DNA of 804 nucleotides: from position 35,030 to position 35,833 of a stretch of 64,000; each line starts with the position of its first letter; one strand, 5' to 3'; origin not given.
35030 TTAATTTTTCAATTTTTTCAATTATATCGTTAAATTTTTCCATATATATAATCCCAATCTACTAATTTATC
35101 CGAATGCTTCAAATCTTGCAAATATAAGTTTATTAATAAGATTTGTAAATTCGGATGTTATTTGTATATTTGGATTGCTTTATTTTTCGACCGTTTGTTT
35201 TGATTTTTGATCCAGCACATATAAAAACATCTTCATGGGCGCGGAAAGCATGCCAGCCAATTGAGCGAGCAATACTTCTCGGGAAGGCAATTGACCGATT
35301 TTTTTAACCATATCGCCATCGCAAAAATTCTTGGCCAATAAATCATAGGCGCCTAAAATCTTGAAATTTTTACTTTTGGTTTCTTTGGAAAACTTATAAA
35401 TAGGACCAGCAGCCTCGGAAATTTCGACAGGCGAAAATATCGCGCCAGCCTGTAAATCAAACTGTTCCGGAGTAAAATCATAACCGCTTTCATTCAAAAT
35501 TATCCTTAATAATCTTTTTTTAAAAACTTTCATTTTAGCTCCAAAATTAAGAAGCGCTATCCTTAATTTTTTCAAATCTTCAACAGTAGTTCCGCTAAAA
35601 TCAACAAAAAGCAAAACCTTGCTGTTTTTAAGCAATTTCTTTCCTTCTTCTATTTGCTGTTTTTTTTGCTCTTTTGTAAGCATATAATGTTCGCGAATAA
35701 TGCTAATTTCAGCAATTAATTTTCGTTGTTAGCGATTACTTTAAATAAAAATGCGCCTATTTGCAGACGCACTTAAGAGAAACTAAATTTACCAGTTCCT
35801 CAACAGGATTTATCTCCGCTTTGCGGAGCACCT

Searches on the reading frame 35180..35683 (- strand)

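Call 61: search_protein_families(library=pfam, proteins=[window:35180-35683:-], max_evalue=0.00001)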
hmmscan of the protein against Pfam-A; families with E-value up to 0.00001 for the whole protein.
window:35180-35683:- (167 aa): 1 family
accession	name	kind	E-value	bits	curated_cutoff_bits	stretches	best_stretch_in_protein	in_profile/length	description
PF00466.25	Ribosomal_L10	-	7.8e-16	58.4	22.8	1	3-98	2-98/100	Ribosomal protein L10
